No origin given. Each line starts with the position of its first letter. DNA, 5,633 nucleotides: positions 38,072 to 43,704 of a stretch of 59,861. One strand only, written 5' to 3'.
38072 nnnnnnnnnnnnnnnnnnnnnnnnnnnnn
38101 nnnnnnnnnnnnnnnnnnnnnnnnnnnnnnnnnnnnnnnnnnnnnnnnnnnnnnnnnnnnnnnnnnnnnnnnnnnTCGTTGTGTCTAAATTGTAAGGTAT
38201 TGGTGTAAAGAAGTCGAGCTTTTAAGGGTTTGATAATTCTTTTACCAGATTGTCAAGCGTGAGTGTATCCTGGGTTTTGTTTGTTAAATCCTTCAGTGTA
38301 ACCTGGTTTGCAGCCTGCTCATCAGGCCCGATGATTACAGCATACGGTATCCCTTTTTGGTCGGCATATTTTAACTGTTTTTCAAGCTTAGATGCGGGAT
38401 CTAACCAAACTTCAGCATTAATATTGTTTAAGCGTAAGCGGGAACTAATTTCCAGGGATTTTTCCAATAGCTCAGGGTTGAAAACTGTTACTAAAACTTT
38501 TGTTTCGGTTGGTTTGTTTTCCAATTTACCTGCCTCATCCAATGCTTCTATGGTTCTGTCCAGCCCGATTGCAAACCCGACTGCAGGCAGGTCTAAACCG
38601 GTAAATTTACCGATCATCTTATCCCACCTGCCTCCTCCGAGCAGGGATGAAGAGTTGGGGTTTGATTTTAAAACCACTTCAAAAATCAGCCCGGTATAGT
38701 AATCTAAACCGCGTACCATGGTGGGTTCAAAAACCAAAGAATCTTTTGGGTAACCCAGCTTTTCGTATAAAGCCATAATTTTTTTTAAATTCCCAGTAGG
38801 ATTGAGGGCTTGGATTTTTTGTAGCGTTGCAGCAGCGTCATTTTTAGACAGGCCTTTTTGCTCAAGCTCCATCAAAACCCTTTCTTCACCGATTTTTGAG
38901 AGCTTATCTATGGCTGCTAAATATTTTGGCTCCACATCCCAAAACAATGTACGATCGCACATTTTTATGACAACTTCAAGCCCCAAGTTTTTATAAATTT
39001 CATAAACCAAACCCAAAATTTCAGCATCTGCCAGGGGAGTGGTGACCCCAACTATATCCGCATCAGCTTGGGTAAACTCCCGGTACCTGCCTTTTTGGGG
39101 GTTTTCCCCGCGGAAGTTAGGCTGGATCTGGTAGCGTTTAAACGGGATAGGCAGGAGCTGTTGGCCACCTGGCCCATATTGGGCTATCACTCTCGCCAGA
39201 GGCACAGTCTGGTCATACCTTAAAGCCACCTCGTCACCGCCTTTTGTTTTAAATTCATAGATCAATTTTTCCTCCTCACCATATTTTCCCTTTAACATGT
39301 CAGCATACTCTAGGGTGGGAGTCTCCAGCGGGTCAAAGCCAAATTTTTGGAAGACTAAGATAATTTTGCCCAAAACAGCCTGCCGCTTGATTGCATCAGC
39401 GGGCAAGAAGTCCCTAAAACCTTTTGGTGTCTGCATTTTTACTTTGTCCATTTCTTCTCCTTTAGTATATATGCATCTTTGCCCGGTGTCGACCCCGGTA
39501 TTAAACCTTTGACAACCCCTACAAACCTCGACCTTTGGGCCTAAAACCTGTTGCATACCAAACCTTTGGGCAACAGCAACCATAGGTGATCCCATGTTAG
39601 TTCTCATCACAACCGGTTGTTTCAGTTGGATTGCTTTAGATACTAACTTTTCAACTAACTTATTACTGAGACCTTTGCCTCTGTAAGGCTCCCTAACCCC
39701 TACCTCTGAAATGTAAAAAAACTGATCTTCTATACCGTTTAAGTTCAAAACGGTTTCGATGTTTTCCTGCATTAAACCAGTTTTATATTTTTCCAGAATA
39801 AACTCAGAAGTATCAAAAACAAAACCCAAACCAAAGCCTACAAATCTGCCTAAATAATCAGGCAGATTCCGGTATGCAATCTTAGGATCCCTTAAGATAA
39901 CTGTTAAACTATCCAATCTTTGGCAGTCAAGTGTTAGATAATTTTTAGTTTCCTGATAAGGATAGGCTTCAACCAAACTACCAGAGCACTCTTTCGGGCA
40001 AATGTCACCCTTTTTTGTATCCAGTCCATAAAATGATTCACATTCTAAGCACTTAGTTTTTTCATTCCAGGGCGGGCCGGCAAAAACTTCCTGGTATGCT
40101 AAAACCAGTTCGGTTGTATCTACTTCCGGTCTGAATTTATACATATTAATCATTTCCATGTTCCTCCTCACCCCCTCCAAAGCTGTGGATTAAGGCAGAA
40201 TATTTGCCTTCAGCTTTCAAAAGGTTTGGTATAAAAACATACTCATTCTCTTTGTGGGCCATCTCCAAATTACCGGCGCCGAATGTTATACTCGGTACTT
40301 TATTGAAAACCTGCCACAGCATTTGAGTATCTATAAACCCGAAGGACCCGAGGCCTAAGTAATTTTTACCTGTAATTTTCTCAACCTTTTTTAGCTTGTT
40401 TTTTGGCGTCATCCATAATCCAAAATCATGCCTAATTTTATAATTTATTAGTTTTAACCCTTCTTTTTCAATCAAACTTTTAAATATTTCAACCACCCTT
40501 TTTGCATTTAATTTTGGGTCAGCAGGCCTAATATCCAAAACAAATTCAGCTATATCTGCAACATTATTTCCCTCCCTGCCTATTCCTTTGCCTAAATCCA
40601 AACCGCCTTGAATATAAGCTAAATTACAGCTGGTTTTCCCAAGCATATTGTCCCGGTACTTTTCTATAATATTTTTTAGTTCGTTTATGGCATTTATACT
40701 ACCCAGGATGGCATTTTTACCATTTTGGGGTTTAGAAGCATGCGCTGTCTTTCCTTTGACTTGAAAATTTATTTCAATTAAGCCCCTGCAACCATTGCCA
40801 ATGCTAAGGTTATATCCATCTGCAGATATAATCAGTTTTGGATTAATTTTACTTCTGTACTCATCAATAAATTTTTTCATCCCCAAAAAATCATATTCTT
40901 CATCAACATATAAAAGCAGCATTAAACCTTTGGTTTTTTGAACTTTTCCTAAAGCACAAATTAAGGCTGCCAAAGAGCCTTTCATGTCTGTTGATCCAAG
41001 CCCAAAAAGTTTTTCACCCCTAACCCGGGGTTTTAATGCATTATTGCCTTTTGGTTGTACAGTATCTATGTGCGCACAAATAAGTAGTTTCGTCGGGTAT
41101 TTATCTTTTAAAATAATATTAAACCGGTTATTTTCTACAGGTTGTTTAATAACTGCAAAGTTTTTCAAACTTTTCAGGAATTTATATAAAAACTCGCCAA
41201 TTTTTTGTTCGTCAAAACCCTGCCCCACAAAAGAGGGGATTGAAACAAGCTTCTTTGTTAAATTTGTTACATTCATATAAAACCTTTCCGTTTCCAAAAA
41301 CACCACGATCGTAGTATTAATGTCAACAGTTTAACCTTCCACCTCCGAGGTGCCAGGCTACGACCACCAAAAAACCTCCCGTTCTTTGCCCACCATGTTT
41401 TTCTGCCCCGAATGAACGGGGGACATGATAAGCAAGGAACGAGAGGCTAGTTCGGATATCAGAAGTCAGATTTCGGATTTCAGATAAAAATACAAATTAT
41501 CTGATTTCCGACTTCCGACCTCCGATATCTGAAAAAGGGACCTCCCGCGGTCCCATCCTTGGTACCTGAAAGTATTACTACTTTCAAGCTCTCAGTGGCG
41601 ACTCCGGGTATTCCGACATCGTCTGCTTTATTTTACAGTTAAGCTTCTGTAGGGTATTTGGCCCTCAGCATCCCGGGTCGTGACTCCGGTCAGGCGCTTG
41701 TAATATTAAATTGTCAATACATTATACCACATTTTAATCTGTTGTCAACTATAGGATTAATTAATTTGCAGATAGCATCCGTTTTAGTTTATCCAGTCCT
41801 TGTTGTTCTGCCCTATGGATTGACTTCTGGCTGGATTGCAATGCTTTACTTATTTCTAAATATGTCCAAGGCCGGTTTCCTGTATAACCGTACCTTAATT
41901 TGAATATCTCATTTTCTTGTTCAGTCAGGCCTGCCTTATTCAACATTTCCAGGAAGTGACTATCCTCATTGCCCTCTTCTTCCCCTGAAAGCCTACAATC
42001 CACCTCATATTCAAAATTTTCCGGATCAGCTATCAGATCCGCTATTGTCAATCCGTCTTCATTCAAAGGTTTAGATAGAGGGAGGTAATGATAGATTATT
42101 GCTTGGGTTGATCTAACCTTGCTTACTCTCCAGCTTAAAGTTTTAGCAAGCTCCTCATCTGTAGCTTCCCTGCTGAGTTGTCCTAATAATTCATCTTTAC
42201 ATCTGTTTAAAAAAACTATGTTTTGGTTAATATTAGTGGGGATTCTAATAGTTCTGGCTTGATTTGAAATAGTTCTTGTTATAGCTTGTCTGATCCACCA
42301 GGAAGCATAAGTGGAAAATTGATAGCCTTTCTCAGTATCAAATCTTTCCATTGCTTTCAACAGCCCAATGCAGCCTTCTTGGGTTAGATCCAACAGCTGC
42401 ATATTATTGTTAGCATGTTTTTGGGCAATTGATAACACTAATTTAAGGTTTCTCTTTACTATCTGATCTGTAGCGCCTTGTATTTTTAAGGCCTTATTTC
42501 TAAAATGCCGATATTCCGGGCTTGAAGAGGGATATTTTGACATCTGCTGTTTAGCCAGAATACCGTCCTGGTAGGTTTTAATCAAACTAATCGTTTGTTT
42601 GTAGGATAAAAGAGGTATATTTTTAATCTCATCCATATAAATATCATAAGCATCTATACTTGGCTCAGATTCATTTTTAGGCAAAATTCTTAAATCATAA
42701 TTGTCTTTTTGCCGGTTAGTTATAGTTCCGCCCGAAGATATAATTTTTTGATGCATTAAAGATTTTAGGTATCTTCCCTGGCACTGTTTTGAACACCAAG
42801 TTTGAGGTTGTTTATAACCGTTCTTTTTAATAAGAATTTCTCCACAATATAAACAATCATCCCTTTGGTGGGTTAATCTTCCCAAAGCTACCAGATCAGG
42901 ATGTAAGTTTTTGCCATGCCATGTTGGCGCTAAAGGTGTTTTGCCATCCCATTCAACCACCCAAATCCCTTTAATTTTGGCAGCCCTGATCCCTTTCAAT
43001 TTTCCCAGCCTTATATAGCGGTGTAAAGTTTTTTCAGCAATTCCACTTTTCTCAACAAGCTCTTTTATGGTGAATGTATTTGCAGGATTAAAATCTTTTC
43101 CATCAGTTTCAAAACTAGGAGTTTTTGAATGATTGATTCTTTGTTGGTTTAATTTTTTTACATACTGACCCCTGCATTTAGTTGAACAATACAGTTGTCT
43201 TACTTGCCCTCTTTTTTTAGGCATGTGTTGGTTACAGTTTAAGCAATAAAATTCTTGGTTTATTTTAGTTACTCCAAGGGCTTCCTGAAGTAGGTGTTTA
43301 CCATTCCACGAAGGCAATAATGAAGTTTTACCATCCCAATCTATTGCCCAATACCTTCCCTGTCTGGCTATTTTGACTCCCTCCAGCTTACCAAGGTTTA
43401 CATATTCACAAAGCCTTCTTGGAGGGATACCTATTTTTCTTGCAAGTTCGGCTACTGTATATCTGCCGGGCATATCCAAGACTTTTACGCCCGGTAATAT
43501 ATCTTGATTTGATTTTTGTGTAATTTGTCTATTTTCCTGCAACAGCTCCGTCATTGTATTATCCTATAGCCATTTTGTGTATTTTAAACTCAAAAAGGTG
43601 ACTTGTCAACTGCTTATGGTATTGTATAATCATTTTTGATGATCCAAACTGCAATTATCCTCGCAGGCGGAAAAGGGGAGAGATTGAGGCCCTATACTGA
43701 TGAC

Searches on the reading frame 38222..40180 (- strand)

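Call 11: search_protein_families(library=pfam, max_evalue=0.001, proteins=[window:38222-40180:-])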
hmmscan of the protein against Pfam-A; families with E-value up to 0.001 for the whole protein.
window:38222-40180:- (652 aa): 6 families
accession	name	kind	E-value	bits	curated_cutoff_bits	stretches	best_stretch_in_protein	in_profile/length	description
PF13393.11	tRNA-synt_His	-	1.1e-34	120.5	25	2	254-445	1-183/308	Histidyl-tRNA synthetase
PF03129.25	HGTP_anticodon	-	7.6e-18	64.9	21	1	561-650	1-92/94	Anticodon binding domain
PF00587.30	tRNA-synt_2b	-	2.1e-09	38.1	29.3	1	308-411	1-107/179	tRNA synthetase class II core domain (G, H, P, S and T)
PF12745.12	HGTP_anticodon2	-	5.3e-06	26.6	24.4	1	559-649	5-100/261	Anticodon binding domain of tRNAs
PF00152.25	tRNA-synt_2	-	0.00018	21.1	25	0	349-398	94-143/308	tRNA synthetases class II (D, K and N)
PF00583.31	Acetyltransf_1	-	0.00028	21.6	20.7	1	111-187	42-92/116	Acetyltransferase (GNAT) family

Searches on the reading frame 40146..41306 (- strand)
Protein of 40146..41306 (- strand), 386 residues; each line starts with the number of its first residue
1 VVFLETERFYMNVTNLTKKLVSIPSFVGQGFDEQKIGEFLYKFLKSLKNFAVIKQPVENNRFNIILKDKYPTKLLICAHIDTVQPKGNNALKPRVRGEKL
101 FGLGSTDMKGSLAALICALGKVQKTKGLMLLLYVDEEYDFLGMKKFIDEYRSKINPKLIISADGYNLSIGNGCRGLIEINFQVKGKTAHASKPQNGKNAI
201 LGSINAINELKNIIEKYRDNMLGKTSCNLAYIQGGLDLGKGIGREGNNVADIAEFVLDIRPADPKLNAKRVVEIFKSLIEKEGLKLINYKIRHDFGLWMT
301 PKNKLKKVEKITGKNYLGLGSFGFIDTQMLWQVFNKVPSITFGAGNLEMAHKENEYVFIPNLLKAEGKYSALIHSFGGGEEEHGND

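Call 12: search_protein_families(library=pfam, max_evalue=0.001, proteins=[window:40146-41306:-])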
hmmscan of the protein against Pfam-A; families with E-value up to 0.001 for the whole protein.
window:40146-41306:- (386 aa): 2 families
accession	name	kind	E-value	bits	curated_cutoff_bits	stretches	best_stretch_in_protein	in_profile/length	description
PF01546.33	Peptidase_M20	-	3.5e-16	60.2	24.6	1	76-373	2-204/206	Peptidase family M20/M25/M40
PF07687.19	M20_dimer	-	1.2e-12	48.2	21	1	172-284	2-104/107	Peptidase dimerisation domain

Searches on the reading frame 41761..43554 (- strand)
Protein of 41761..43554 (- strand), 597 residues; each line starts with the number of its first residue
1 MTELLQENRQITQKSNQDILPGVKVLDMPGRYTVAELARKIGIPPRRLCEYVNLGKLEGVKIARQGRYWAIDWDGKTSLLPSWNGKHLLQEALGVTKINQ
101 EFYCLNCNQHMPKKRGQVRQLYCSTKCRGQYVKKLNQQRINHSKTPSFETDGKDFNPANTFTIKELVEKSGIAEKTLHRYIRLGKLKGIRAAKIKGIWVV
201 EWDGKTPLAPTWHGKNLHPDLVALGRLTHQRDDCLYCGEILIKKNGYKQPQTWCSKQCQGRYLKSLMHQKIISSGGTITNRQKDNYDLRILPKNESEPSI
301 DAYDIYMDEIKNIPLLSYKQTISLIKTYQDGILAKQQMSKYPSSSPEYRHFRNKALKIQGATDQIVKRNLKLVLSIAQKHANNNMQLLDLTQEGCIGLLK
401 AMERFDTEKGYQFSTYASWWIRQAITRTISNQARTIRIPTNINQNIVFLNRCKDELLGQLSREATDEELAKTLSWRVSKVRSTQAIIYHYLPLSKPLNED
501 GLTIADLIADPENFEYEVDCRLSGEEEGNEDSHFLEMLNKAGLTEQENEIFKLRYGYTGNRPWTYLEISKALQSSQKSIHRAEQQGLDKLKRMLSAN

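Call 11: search_protein_families(library=pfam, max_evalue=0.001, proteins=[window:41761-43554:-])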
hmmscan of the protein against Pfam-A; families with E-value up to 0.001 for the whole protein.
window:41761-43554:- (597 aa): 7 families
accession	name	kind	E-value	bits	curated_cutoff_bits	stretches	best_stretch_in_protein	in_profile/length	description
PF04542.20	Sigma70_r2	-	1.9e-20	72.9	24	1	365-435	1-71/71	Sigma-70 region 2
PF04539.22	Sigma70_r3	-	2.5e-10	40.8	25.3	1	447-512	4-70/78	Sigma-70 region 3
PF04545.22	Sigma70_r4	-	6.9e-09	35.5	24.1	1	541-591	3-49/50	Sigma-70, region 4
PF00376.29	MerR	-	6.7e-07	29.5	28.2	1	162-190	1-30/38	MerR family regulatory protein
PF12728.13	HTH_17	-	1.9e-06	28.5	27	0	161-193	2-31/51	Helix-turn-helix domain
PF13411.12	MerR_1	-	2.2e-05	24.9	21.6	0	161-187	1-27/69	MerR HTH family regulatory protein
PF01160.23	Opiods_neuropep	-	3.6e-05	24.2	23.5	0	104-130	6-32/47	Vertebrate endogenous opioids neuropeptide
